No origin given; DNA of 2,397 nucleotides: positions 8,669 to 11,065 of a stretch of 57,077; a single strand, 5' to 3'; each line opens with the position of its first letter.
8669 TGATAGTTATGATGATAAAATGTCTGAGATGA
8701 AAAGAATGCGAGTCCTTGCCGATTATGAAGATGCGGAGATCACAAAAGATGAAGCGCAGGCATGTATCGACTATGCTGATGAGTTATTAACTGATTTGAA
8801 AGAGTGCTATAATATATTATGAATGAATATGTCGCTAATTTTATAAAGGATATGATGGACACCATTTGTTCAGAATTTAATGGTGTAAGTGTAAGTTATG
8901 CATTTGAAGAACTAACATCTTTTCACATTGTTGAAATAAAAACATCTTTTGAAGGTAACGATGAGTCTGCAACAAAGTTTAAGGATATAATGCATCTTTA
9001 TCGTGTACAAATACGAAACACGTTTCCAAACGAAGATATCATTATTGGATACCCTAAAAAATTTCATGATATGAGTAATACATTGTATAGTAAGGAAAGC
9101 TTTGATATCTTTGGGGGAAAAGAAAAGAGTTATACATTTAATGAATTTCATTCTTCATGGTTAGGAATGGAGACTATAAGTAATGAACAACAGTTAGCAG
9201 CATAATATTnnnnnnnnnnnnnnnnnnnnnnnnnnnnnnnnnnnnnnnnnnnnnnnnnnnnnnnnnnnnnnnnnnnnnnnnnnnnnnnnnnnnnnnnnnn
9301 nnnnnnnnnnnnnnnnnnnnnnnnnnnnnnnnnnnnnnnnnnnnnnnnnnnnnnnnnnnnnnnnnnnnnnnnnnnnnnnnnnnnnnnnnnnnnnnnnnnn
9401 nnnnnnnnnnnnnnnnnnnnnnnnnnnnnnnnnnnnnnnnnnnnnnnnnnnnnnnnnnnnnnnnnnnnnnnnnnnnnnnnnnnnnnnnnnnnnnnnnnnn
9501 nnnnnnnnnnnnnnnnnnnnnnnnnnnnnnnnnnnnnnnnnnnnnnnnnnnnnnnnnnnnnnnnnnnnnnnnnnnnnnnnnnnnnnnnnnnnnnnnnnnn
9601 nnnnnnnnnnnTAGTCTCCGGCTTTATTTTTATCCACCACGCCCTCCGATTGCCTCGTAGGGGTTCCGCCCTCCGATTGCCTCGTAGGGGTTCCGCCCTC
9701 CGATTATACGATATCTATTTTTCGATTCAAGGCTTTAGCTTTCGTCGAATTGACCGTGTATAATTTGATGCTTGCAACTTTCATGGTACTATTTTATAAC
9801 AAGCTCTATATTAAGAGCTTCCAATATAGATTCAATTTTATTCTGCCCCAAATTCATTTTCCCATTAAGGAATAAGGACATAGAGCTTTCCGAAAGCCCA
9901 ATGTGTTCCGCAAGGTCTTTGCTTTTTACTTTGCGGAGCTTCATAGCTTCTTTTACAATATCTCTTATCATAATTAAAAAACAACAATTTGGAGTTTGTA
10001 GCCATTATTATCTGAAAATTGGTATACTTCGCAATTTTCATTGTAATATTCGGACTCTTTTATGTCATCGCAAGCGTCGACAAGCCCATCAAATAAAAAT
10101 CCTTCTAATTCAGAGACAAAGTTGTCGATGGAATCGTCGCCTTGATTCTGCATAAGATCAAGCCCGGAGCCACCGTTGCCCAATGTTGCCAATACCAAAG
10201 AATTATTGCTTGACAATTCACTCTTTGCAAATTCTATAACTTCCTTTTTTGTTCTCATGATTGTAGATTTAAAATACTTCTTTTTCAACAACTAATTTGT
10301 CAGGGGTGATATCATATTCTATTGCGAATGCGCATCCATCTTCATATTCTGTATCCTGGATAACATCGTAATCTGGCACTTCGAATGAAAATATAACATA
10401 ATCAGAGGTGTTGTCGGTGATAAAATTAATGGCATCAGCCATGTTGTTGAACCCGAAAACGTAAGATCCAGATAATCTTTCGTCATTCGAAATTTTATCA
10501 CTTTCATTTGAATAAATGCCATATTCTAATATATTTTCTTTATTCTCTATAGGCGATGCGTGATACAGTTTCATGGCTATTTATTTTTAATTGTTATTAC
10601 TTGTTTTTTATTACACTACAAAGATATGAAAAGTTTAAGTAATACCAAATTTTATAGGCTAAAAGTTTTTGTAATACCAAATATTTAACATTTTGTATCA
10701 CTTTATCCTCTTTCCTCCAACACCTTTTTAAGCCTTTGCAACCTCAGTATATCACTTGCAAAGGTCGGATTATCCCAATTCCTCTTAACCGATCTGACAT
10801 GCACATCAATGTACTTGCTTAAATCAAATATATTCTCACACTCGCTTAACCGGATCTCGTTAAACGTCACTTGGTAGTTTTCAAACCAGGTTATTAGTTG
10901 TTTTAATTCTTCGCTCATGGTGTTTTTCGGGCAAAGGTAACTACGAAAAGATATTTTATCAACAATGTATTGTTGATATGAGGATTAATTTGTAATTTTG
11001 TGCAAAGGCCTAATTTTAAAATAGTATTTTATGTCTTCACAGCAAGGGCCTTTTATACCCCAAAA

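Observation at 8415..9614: HEPN, unknown and SecB-like three-gene operon: candidate toxin-antitoxin-chaperone (TAC) module in a phage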

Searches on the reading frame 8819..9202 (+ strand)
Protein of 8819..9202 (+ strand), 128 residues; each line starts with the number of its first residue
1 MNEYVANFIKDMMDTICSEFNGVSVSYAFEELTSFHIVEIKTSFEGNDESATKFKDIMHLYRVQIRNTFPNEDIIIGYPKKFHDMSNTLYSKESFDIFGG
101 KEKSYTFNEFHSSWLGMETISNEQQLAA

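Call 3: search_protein_families(library=pfam, proteins=[window:8819-9202:+], max_evalue=1)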
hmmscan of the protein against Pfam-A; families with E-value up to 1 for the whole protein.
window:8819-9202:+ (128 aa): 3 families
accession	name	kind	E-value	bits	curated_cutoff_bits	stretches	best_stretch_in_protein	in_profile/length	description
PF16880.10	EHD_N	-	0.031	14.6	21.5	1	102-115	14-27/33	N-terminal EH-domain containing protein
PF08956.15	DUF1869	-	0.15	12.4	21.3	1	11-37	4-30/59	Domain of unknown function (DUF1869)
PF17813.7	RET_CLD4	-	0.2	12.2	25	0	17-45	28-57/105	RET Cadherin like domain 4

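Call 4: search_protein_families(library=padloc, proteins=[window:8819-9202:+], max_evalue=1)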
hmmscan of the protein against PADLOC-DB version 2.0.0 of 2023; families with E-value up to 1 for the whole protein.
window:8819-9202:+ (128 aa): 0 families

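Call 5: search_protein_families(library=phrogs, proteins=[window:8819-9202:+], max_evalue=1)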
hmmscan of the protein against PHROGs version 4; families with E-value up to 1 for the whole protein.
window:8819-9202:+ (128 aa): 0 families

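Call 6: search_protein_families(library=ncbifam, proteins=[window:8819-9202:+], max_evalue=1)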
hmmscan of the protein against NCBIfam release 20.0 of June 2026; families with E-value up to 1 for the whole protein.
window:8819-9202:+ (128 aa): 0 families

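Call 10: find_homologous_proteins(query=window:8819-9202:+, max_evalue=0.001)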
Query window:8819-9202:+ (128 aa): 1 proteins with E <= 0.001 among 1 candidates.
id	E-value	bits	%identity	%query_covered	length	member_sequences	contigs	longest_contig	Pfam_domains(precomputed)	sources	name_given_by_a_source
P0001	1.5e-79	282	100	100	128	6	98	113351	-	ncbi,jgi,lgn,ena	jgi:hypothetical protein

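Call 12: find_encoding_contigs(protein=P0001, flank=6000, max_places=10)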
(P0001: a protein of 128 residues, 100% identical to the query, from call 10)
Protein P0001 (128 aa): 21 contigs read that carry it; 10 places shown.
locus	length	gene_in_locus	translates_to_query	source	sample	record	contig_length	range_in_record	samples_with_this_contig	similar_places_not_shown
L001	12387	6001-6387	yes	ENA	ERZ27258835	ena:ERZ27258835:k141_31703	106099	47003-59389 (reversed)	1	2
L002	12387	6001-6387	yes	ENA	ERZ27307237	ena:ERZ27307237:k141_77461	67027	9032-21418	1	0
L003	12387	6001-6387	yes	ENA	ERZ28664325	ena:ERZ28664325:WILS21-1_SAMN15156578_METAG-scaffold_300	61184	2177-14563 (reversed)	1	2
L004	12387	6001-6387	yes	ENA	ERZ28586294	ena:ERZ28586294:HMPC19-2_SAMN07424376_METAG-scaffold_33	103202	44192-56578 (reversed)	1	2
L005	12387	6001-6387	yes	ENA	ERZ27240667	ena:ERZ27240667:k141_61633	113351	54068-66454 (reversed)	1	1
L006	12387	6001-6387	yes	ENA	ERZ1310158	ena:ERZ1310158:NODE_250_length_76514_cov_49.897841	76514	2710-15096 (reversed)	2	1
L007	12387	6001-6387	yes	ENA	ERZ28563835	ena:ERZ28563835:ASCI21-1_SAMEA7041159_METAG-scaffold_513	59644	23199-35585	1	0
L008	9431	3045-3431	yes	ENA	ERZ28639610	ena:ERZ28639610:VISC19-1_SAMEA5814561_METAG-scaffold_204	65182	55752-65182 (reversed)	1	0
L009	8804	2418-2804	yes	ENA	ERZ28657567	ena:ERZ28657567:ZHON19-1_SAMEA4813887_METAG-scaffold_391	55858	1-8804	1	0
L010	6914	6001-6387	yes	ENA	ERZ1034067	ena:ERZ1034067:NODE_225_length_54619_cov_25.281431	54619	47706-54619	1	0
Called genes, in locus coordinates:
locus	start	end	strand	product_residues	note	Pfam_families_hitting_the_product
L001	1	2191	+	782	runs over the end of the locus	PF07244:POTRA (faint), PF01103:Omp85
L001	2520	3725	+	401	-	PF13102:Phage_int_SAM_5 (faint)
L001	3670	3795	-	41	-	-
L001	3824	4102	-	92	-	-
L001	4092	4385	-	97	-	-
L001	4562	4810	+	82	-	PF01381:HTH_3, PF13443:HTH_26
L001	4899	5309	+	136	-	-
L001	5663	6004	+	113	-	PF05168:HEPN (weak)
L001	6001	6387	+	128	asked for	-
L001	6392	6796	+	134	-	PF02556:SecB (weak)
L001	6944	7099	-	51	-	PF13443:HTH_26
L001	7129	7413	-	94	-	-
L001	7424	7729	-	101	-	-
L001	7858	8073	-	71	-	PF22292:DUF6965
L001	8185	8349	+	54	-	-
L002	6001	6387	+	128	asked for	-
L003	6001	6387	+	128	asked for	-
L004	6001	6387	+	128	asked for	-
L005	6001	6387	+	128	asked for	-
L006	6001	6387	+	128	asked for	-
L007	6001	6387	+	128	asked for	-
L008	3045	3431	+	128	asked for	-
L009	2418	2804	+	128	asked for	-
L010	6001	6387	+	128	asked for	-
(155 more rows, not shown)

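Call 18: search_protein_representatives(protein=window:8819-9202:+)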
Query: 128 residues. Proteins with E-value up to 0.001 (for the whole library): 47; up to 1e-10: 2; up to 1e-30: 1. The best 47 are listed.
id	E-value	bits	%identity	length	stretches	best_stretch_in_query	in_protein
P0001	4.7e-80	281.8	100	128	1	1-128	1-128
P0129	5.5e-14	68.6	39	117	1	6-113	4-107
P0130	1.8e-10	57.2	40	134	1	6-91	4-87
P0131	4.5e-08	49.5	37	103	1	7-94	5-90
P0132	1.1e-07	48.3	37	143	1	6-95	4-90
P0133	3.0e-07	46.8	34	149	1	8-93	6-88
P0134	3.4e-07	46.7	37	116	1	9-95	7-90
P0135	4.6e-07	46.2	32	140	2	7-95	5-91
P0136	4.8e-07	46.2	31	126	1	7-112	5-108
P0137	5.5e-07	46.0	33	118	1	8-94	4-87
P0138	9.4e-07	45.2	38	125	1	5-100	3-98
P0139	9.7e-07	45.2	34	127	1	6-93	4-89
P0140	1.1e-06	45.0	33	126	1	5-109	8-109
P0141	1.5e-06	44.6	32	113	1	15-96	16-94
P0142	1.6e-06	44.5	35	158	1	8-91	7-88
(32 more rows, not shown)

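Call 41: predict_structure(alignment_id=A1)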
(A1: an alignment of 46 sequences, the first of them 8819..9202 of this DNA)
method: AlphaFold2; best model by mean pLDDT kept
length: 128 residues; sequences in the alignment: 46
mean_pLDDT: 85.5   pTM: 0.70
mean pLDDT of the five models: 85.5, 85.2, 84.8, 84.8, 84.2
residues with pLDDT >= 90: 86; 70-90: 11; 50-70: 25; < 50: 6
segments of 3 or more residues with pLDDT < 50: 114-116
pLDDT, mean of each block of 10 residues (from residue 1): 94 96 96 97 85 95 97 97 96 80 55 53 67
secondary structure, 60 per line:
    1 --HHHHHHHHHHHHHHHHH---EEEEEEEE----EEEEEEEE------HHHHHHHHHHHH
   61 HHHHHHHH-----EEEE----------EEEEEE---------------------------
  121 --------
elements in order: H3-19 E23-30 E35-42 H49-68 E74-77 E88-93

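Call 46: fold_search(model_id=the predicted structure, library=pdb)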
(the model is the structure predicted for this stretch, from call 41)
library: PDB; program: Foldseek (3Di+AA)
matches with E <= 10: 390; with E <= 0.001: 0
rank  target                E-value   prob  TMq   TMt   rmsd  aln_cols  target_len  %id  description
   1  3byr                  2.5e-01  0.60  0.36  0.47   6.6        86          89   13  Mode of Action of a Putative Zinc Transporter CzrB (Zn form) (released 2008-09-23)
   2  4r0m_B                3.3e-01  0.20  0.26  0.09   5.9        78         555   13  Structure of McyG A-PCP complexed with phenylalanyl-adenylate (released 2015-04-15)
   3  1xra                  3.9e-01  0.08  0.19  0.09  11.3        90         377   16  CRYSTAL STRUCTURE OF S-ADENOSYLMETHIONINE SYNTHETASE (released 1996-03-08)
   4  2zzt                  4.5e-01  0.15  0.25  0.33   6.5        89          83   19  Crystal structure of the cytosolic domain of the cation diffusion facilitator family protein (released 2009-08-18)
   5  3pbk_A                4.8e-01  0.21  0.29  0.09   6.0        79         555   14  Structural and Functional Studies of Fatty Acyl-Adenylate Ligases from E. coli and L. pneumophila (released 2010-12-22)
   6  6m6w_A                5.1e-01  0.33  0.27  0.29   5.3        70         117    6  Crystal structure the toxin-antitoxin MntA-HpeT mutant-Y104A (released 2020-09-30)
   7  8hhj_A                5.4e-01  0.35  0.33  0.40   6.4        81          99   10  Crystal structure of the MafB2-CTMGI-2B16B6/MafI2MGI-2B16B6 complex (released 2023-11-15)
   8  7loo_B                5.4e-01  0.09  0.19  0.09   9.4        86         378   17  S-adenosyl methionine transferase cocrystallized with ATP (released 2021-09-15)
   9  3byp_A                6.1e-01  0.38  0.36  0.50   5.5        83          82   14  Mode of Action of a Putative Zinc Transporter CzrB (released 2008-09-23)
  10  7lnn_A                6.6e-01  0.09  0.19  0.10   9.3        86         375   17  E. coli S-adenosyl methionine transferase co-crystallized with guanosine-5'-imidotriphosphate (released 2021-03-31)
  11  7ll3_A                7.0e-01  0.08  0.20  0.10   8.2        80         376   18  S-adenosylmethionine synthetase co-crystallized with UppNHp (released 2021-03-31)
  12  8f6h_B                7.4e-01  0.21  0.32  0.18   5.0        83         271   17  Cryo-EM structure of a Zinc-loaded asymmetrical TMD D70A mutant of the YiiP-Fab complex (released 2023-02-08)
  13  4rvn_B                7.4e-01  0.21  0.31  0.12   5.7        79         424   14  Crystal structure of a Putative Acyl-CoA ligase (BT_0428) from Bacteroides thetaiotaomicron VPI-5482 at 2.20 A resolut (released 2015-01-21)
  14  5cuk                  7.4e-01  0.18  0.29  0.36  12.0        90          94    9  Crystal structure of the PscP SS domain (released 2015-12-02)
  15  7low_A                7.4e-01  0.08  0.19  0.10  10.3        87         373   18  S-adenosylmethionine synthetase (released 2021-03-31)
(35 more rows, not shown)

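Call 52: fold_search(model_id=the predicted structure, library=viral)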
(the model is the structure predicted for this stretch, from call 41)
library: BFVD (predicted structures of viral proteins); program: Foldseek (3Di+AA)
matches with E <= 10: 546; with E <= 0.001: 0
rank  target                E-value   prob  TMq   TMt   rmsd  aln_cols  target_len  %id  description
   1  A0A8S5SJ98            1.2e-01  0.99  0.54  0.74   2.9        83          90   12  Uncharacterized protein [Myoviridae sp. ct04y17]
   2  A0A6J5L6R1            1.8e-01  0.69  0.35  0.36   4.7        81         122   16  Uncharacterized protein [uncultured Caudovirales phage]
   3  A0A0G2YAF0            2.7e-01  0.20  0.33  0.10  15.6       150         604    9  Putative jmjc domain-containing protein [Acanthamoeba polyphaga mimivirus]
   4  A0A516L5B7            3.5e-01  0.47  0.30  0.42   5.9        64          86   16  (no name in the UniProt tables at hand)
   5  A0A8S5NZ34            3.7e-01  0.60  0.31  0.17   3.5        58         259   16  Type 4 fimbrial biogenesis protein, Type IV pilus biogenesis.0A [Siphoviridae sp. ct0qt9]
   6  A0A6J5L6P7            4.7e-01  0.54  0.42  0.50   4.7        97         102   13  Uncharacterized protein [uncultured Caudovirales phage]
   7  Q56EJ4                4.7e-01  0.15  0.21  0.33  10.1        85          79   13  Uncharacterized protein 30.6 [Aeromonas phage 31]
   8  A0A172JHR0            5.1e-01  0.28  0.32  0.51   6.0        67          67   18  Uncharacterized protein [Bacillus phage AR9]
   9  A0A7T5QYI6            5.1e-01  0.16  0.16  0.24   6.3        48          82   12  (no name in the UniProt tables at hand)
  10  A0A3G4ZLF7            5.1e-01  0.10  0.18  0.17  10.1        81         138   15  Uncharacterized protein [Terrestrivirus sp.]
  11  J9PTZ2                6.1e-01  0.07  0.23  0.10  16.3       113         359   12  Uncharacterized protein [Bacillus phage BCD7]
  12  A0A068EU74            6.5e-01  0.16  0.25  0.26   9.3        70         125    7  Uncharacterized protein [Bacillus phage CP-51]
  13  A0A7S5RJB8            7.0e-01  0.21  0.29  0.45   8.9        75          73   19  (no name in the UniProt tables at hand)
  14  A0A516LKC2            7.0e-01  0.16  0.23  0.33   7.1        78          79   13  (no name in the UniProt tables at hand)
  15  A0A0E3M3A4            7.0e-01  0.11  0.18  0.33  12.9        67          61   13  Uncharacterized protein [Enterobacteria phage JenP2]
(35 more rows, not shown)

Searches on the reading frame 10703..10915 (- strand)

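Call 87: search_protein_families(library=pfam, proteins=[window:10703-10915:-], max_evalue=0.01)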
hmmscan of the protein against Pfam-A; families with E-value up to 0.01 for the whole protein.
window:10703-10915:- (70 aa): 1 family
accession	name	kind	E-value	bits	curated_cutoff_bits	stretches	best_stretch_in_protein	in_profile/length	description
PF22292.1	DUF6965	-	3.7e-20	72.1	25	1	2-68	1-66/66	Domain of unknown function (DUF6965)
